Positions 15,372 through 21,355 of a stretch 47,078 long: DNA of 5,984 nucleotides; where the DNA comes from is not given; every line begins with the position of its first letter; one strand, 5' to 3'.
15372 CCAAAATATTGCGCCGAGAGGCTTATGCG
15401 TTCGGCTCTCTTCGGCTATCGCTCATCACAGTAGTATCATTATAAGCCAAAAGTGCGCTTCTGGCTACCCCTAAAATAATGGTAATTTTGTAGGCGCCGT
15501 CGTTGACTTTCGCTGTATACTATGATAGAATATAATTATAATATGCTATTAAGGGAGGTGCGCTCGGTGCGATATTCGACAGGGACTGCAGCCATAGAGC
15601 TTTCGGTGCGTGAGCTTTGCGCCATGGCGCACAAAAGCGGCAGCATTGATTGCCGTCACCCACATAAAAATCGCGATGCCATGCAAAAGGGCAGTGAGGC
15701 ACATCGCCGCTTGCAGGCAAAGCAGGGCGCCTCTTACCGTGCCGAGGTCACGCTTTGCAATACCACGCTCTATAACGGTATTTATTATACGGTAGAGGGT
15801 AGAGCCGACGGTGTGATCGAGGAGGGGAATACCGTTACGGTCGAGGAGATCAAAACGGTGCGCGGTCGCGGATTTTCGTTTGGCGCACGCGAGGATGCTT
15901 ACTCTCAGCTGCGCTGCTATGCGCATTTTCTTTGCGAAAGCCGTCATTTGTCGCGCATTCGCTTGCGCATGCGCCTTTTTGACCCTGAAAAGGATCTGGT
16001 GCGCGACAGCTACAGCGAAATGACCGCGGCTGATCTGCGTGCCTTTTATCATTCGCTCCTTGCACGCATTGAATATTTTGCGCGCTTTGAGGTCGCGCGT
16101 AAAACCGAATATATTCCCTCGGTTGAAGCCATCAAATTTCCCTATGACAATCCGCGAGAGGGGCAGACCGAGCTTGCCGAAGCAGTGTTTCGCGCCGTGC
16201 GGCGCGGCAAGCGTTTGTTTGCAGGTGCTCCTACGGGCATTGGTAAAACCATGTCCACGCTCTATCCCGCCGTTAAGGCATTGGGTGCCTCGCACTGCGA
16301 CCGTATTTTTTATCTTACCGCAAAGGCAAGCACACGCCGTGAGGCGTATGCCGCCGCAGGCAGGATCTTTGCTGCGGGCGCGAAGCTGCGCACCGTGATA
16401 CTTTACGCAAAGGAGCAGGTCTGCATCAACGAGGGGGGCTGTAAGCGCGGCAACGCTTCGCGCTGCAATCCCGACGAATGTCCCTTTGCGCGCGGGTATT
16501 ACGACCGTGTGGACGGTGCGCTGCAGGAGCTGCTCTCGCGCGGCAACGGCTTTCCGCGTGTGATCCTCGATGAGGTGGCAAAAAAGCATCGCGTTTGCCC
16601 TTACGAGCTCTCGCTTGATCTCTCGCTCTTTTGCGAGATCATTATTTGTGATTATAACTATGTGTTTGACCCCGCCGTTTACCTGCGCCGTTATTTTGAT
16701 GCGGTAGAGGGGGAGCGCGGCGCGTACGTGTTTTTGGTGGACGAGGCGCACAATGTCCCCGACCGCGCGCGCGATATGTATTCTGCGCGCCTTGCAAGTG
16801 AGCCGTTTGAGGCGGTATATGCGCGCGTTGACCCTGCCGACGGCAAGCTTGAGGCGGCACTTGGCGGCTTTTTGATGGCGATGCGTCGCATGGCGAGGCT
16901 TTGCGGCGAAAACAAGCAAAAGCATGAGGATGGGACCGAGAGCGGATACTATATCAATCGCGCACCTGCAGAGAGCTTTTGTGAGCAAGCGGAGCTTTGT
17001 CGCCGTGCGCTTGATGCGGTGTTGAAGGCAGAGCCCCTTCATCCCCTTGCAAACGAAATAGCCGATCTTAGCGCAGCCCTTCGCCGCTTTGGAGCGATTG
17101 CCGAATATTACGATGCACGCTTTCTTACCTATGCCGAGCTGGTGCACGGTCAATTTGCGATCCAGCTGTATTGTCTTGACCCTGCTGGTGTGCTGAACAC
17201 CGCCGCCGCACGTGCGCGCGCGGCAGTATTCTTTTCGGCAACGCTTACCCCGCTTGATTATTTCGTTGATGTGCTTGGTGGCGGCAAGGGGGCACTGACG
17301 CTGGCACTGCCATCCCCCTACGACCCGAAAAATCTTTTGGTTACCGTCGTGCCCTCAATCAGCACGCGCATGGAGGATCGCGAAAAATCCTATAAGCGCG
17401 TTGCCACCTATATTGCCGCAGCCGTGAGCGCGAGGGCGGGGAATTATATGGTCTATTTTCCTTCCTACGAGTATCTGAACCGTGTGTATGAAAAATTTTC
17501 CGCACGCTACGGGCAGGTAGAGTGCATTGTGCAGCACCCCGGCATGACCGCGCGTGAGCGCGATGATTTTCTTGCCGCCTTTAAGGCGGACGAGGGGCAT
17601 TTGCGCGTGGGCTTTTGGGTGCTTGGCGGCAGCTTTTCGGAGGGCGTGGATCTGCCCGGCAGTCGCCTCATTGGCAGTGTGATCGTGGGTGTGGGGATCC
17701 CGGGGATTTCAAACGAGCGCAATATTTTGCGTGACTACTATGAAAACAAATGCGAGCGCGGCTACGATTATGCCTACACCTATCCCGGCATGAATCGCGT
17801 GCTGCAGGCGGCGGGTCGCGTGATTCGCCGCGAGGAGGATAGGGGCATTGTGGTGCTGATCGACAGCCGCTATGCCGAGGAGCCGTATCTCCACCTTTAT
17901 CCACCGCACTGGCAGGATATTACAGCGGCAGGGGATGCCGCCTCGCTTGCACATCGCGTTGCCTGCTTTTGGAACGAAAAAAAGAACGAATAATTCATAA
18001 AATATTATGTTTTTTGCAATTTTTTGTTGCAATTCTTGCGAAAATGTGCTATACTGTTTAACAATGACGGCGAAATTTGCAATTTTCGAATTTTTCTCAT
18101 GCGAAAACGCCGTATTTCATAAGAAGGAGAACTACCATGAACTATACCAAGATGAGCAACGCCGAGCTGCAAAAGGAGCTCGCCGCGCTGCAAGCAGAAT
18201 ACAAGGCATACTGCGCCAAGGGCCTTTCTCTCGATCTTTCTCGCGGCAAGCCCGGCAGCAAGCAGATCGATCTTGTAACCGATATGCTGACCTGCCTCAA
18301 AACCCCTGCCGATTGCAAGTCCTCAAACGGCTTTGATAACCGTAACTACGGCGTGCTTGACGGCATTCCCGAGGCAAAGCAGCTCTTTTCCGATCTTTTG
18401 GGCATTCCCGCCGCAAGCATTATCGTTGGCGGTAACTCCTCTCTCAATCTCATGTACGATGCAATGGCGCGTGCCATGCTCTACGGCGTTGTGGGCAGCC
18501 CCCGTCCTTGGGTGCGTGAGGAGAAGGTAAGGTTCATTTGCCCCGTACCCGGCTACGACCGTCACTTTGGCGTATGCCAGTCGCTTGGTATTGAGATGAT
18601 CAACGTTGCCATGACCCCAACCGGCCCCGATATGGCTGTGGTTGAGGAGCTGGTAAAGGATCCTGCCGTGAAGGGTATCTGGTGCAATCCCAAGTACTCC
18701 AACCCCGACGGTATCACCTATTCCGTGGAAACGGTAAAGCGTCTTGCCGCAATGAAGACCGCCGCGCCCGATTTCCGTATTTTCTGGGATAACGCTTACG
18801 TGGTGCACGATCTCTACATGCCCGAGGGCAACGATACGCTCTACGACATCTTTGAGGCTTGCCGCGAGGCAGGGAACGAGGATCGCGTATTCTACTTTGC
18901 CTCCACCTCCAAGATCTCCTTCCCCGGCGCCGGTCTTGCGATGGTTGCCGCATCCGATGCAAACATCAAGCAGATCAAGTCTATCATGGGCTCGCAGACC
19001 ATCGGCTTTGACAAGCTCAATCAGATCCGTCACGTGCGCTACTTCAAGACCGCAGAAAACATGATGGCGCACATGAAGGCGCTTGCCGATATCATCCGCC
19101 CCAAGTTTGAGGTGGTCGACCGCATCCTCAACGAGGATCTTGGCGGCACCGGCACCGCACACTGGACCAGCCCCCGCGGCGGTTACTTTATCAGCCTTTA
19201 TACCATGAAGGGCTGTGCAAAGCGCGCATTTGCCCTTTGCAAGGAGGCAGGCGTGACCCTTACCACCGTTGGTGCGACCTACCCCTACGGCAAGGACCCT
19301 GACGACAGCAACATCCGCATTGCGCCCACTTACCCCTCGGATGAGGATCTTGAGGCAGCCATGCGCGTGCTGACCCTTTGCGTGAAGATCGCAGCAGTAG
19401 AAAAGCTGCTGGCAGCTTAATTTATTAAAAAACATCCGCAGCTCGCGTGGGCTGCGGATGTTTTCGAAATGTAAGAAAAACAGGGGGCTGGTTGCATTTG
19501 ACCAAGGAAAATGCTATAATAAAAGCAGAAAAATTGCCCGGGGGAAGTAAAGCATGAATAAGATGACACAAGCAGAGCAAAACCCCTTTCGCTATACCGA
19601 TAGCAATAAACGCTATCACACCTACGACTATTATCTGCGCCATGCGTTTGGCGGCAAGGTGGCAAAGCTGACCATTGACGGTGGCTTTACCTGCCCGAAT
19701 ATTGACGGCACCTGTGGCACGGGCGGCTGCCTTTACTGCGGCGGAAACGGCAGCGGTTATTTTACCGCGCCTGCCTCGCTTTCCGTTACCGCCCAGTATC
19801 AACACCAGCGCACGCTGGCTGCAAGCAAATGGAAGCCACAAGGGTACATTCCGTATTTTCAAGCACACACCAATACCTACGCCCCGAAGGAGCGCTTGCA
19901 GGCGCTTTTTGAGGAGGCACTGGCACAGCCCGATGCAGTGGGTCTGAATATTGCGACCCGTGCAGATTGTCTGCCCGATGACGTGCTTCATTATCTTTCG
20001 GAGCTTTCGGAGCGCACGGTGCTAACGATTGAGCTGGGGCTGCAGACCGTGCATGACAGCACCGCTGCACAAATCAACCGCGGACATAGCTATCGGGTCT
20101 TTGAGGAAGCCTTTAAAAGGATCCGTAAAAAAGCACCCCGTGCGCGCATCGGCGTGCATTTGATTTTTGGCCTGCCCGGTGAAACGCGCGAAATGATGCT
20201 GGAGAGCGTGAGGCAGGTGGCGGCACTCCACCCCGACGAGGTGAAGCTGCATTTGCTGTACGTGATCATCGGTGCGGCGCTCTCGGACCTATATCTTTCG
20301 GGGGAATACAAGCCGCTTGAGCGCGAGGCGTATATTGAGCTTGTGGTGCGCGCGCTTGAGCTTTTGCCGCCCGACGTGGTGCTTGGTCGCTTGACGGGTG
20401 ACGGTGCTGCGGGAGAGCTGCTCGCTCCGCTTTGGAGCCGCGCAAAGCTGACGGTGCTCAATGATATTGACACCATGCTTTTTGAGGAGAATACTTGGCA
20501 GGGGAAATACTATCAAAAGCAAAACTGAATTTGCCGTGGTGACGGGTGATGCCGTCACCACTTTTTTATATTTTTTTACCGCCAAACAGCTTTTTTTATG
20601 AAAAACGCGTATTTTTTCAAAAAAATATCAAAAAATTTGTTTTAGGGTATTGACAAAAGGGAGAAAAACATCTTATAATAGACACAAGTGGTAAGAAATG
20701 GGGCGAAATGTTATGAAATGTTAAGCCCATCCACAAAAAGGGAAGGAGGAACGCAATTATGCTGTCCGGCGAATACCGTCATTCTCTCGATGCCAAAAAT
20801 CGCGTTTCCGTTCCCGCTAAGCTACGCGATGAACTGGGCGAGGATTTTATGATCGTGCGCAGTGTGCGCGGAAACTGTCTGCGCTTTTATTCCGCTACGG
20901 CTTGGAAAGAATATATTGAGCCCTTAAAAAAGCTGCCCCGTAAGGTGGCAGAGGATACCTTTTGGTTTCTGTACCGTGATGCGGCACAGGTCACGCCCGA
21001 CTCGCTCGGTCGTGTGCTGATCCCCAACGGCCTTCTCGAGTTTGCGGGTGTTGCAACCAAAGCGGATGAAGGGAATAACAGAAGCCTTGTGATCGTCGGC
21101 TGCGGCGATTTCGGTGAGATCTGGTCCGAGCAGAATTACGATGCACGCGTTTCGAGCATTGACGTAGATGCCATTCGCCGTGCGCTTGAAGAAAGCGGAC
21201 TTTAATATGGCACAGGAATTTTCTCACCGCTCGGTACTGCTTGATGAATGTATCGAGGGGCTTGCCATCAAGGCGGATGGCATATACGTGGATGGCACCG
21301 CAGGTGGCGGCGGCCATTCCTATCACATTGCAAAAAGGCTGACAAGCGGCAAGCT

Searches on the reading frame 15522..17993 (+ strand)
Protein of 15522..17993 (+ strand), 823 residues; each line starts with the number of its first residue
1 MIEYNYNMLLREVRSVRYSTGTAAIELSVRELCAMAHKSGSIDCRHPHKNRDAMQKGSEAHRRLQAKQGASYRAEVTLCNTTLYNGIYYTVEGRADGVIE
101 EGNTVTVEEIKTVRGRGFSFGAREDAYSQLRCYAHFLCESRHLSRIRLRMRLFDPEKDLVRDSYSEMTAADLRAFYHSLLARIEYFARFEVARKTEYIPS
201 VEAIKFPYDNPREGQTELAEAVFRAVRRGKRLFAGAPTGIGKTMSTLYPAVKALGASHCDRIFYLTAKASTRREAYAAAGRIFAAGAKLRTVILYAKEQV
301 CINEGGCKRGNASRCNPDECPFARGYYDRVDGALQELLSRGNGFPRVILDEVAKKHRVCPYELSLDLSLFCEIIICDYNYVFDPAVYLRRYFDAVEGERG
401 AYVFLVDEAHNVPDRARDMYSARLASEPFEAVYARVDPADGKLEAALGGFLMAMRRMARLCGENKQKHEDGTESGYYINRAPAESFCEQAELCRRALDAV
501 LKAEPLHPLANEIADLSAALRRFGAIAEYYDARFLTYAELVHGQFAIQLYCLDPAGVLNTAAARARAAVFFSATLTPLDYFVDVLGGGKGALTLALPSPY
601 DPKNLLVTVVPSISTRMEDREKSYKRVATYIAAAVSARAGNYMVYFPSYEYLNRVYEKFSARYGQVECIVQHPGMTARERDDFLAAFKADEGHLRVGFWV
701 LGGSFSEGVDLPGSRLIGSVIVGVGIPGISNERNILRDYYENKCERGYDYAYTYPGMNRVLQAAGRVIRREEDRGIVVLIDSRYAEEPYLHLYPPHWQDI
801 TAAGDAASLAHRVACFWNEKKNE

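Call 29: search_protein_families(library=pfam, proteins=[window:15522-17993:+], max_evalue=0.001)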
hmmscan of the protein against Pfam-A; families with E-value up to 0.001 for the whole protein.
window:15522-17993:+ (823 aa): 4 families
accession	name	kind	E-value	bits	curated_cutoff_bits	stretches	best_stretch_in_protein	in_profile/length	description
PF13307.12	Helicase_C_2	-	1.8e-37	129.4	25.3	1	634-798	4-168/170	Helicase C-terminal domain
PF06733.21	DEAD_2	-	7.9e-14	52.1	21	1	286-426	25-169/172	DEAD_2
PF06777.17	HBB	-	1.5e-06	28.4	30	1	537-619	109-190/190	Helical and beta-bridge domain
PF00270.35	DEAD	-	2.5e-05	24.5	26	1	219-285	4-71/167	DEAD/DEAH box helicase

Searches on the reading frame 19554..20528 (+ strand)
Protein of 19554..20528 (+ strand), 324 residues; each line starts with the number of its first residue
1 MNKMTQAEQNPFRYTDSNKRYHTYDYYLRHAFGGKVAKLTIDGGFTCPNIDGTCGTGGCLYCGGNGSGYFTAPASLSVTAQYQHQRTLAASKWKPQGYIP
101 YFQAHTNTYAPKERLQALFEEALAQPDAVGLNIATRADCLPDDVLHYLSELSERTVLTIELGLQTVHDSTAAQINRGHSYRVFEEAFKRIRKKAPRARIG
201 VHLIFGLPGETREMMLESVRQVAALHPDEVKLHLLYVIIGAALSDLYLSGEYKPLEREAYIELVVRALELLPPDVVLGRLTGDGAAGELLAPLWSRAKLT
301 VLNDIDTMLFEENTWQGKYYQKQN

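Call 29: search_protein_families(library=pfam, proteins=[window:19554-20528:+], max_evalue=0.001)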
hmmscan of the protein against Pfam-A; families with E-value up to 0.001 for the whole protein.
window:19554-20528:+ (324 aa): 2 families
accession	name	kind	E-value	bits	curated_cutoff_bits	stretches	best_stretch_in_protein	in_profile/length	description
PF16199.10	Radical_SAM_C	-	1.3e-24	86.5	31.9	1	227-309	1-83/85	Radical_SAM C-terminal domain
PF04055.27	Radical_SAM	-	1.2e-11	45.5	29.5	1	57-221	9-165/166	Radical SAM superfamily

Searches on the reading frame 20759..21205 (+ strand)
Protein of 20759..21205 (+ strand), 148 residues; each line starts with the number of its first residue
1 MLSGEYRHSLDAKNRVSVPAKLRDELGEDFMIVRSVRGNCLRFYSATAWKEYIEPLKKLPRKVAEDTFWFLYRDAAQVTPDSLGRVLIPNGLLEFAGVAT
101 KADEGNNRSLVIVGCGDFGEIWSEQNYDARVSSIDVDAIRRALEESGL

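Call 29: search_protein_families(library=pfam, proteins=[window:20759-21205:+], max_evalue=0.001)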
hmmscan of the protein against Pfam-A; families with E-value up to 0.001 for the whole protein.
window:20759-21205:+ (148 aa): 1 family
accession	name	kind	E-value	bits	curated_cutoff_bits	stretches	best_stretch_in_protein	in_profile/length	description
PF02381.23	MraZ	-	7.3e-22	77.6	23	2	1-64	1-64/72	MraZ protein, putative antitoxin-like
